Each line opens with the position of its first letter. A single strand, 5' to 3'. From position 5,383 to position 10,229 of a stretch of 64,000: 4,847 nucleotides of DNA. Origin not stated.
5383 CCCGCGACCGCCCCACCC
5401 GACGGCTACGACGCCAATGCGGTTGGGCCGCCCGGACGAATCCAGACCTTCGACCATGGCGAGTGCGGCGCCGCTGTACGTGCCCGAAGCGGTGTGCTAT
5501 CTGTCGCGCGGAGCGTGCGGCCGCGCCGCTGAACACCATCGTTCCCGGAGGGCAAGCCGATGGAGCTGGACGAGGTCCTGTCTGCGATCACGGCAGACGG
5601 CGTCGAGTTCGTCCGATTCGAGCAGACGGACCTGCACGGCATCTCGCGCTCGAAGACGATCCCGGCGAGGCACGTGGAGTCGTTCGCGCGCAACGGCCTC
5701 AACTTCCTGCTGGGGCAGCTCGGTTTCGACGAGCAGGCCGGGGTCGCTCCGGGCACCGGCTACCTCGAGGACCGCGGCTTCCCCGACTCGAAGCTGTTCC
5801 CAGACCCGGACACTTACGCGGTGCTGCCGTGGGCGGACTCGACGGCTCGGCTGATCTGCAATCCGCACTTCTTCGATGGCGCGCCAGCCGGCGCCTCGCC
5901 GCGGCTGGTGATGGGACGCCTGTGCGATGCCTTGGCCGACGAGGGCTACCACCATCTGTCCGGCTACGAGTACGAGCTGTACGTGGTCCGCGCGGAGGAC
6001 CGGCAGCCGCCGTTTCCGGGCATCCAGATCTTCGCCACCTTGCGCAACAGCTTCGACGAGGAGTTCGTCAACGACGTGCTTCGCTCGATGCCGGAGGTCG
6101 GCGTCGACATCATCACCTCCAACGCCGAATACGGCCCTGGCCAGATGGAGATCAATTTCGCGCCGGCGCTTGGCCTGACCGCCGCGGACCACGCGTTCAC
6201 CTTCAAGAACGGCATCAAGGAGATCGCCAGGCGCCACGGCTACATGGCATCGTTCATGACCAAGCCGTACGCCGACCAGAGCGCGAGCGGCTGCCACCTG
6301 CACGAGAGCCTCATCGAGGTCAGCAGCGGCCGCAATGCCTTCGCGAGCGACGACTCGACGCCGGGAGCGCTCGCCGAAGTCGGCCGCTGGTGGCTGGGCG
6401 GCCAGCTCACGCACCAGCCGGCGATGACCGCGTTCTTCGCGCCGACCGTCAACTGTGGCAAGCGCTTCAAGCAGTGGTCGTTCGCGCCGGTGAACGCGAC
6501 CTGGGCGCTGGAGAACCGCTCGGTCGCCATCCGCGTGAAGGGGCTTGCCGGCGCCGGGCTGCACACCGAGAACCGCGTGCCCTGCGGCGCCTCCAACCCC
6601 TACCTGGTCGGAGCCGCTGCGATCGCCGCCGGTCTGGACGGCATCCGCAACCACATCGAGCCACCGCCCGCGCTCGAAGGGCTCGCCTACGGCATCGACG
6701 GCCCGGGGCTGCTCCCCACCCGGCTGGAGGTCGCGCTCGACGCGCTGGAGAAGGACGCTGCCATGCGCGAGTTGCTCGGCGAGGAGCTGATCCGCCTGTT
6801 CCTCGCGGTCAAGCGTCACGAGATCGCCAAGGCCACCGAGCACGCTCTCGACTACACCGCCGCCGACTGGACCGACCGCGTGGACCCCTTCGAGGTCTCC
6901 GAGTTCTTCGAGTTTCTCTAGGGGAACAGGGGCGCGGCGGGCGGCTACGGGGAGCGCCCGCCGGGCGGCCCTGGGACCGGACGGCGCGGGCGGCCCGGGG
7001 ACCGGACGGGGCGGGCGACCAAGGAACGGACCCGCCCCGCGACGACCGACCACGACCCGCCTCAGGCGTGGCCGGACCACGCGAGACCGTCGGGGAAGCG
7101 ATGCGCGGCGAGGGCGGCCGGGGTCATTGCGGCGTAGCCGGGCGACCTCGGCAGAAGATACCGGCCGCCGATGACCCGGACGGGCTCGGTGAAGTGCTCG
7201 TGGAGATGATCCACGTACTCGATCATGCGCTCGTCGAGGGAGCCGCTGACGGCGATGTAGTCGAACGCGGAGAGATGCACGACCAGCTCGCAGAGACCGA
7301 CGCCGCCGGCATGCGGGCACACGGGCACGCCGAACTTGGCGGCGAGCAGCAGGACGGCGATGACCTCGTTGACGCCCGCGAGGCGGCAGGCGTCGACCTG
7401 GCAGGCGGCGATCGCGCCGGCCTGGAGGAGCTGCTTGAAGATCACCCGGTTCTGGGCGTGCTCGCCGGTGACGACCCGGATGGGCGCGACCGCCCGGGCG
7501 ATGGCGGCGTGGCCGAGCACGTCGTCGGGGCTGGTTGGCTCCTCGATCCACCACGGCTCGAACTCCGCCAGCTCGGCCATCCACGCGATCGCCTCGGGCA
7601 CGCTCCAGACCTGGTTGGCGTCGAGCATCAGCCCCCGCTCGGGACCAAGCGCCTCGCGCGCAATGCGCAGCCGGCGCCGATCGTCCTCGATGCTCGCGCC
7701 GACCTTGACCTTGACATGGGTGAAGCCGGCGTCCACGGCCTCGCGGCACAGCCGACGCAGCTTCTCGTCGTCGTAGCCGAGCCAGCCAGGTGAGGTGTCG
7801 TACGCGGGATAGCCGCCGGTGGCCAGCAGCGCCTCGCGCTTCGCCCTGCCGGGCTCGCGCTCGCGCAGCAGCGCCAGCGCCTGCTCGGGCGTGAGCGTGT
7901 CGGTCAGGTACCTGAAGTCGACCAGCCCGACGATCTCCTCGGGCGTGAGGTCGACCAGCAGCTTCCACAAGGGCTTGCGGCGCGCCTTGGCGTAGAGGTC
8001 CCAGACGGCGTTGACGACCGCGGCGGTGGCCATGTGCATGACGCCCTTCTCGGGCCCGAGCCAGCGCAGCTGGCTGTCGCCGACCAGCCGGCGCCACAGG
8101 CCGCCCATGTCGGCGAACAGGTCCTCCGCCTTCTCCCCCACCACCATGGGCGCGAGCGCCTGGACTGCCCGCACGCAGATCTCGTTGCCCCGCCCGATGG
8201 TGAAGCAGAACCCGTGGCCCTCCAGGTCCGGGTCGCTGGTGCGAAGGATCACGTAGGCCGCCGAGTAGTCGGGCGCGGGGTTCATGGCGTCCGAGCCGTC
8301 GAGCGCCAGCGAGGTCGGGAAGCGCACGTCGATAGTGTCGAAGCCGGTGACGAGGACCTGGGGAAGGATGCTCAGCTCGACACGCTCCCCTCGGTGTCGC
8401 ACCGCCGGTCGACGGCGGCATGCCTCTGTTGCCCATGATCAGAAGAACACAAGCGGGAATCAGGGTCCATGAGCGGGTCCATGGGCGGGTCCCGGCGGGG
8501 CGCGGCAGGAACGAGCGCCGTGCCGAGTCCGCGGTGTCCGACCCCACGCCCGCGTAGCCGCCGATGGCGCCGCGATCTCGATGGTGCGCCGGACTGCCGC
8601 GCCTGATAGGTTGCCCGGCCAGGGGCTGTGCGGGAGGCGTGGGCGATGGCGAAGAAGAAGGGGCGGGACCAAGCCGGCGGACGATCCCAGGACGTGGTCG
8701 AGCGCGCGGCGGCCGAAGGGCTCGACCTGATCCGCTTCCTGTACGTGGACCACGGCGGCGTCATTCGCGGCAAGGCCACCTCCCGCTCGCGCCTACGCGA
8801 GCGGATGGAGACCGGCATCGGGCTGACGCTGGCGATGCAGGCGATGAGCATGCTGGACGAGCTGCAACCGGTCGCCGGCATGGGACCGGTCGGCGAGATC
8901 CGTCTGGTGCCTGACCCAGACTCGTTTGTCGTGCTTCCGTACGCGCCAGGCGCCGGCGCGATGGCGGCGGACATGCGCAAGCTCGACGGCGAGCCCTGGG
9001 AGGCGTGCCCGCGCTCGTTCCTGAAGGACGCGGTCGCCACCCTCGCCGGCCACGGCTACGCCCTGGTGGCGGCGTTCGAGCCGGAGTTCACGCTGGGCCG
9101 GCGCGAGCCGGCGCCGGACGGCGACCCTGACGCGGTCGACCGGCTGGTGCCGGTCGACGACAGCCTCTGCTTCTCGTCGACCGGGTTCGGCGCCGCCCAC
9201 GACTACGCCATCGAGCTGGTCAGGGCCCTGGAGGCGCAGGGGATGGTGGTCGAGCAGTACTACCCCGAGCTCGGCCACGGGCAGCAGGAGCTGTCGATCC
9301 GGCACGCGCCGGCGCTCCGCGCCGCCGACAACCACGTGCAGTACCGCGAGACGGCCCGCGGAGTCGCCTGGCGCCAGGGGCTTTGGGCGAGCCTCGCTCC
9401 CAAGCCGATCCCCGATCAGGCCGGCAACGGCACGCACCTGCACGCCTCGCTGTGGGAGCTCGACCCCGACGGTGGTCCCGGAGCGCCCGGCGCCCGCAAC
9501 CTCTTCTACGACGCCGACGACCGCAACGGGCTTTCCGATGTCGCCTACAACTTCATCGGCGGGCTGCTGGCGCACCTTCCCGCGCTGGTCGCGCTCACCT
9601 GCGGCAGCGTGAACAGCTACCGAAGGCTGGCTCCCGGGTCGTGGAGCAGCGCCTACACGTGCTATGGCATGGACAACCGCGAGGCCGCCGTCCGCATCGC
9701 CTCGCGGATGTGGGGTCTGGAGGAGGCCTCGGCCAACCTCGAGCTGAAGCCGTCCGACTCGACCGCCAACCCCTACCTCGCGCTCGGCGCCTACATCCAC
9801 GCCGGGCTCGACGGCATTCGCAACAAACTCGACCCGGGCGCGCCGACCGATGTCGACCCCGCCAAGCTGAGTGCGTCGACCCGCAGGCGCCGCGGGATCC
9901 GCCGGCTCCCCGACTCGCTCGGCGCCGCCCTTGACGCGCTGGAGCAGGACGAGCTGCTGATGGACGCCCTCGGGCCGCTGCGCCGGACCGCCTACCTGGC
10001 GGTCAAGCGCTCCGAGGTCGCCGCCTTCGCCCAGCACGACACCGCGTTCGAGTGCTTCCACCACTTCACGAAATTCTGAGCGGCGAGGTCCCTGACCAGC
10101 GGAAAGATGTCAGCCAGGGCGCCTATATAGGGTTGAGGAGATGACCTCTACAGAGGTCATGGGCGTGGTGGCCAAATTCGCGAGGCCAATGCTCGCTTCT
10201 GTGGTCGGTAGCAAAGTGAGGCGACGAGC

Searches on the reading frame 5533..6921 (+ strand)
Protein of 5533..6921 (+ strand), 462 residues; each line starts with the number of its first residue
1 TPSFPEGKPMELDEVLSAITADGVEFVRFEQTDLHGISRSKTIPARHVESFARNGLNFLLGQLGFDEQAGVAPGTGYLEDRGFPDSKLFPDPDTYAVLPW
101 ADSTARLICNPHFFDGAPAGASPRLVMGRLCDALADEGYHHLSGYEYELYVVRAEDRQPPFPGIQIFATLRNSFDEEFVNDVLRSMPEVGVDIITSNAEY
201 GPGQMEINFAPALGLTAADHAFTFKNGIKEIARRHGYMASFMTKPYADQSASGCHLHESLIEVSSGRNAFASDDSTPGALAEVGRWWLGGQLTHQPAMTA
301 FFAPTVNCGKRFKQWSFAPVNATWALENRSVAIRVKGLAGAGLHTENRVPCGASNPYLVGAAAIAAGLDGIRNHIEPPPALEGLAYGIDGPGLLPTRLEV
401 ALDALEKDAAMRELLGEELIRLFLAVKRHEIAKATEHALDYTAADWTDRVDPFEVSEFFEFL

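Call 61: search_protein_families(library=pfam, proteins=[window:5533-6921:+], max_evalue=0.00001)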
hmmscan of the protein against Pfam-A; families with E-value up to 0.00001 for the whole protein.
window:5533-6921:+ (462 aa): 2 families
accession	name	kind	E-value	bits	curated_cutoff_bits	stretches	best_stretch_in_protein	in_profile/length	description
PF00120.29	Gln-synt_C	-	4.5e-83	279.6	24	1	121-438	2-336/344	Glutamine synthetase, catalytic domain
PF03951.24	Gln-synt_N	-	2.3e-06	27.5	33.4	0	85-110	52-78/82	Glutamine synthetase, beta-Grasp domain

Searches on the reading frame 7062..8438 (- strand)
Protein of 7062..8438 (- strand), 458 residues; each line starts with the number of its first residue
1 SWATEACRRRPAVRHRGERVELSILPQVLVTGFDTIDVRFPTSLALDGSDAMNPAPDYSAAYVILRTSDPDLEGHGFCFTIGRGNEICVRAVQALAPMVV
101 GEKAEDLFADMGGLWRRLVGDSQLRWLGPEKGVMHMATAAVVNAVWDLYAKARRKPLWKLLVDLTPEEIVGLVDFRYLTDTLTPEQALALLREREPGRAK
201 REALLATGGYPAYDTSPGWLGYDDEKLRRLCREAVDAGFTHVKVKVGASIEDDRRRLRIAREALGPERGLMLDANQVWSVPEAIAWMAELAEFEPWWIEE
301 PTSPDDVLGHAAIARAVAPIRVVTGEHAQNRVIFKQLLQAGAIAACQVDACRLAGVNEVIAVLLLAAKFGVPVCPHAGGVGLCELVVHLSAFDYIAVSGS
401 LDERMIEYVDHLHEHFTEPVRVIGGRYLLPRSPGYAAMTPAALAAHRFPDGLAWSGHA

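Call 61: search_protein_families(library=pfam, proteins=[window:7062-8438:-], max_evalue=0.00001)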
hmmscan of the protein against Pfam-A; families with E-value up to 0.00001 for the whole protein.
window:7062-8438:- (458 aa): 2 families
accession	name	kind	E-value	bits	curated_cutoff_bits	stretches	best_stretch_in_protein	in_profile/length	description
PF13378.12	MR_MLE_C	-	1.7e-61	208.1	29.4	1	227-435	2-211/219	Enolase C-terminal domain-like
PF02746.21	MR_MLE_N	-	4.8e-09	36.9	22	1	60-161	26-116/117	Mandelate racemase / muconate lactonizing enzyme, N-terminal domain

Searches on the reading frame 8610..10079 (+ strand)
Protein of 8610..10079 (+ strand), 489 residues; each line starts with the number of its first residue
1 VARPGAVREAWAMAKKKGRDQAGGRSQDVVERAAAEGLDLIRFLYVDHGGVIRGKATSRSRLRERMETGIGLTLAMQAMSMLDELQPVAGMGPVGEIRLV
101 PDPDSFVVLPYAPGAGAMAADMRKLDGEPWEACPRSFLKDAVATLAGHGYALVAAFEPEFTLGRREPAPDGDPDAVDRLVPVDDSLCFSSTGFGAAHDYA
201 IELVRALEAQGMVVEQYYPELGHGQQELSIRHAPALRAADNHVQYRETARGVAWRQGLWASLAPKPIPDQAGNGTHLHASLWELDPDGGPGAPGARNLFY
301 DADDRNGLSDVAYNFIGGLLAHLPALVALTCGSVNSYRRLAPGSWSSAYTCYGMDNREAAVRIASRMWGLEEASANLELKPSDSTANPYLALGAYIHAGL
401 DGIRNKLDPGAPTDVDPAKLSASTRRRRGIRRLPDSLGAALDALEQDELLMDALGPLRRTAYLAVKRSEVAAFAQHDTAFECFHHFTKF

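Call 61: search_protein_families(library=pfam, proteins=[window:8610-10079:+], max_evalue=0.00001)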
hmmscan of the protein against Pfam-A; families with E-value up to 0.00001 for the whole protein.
window:8610-10079:+ (489 aa): 2 families
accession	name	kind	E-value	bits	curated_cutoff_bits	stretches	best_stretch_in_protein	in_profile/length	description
PF00120.29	Gln-synt_C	-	1.1e-93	314.5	24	1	131-481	1-340/344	Glutamine synthetase, catalytic domain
PF16952.10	Gln-synt_N_2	-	1.7e-36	124.8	35.7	1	28-130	5-112/112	Glutamine synthetase N-terminal domain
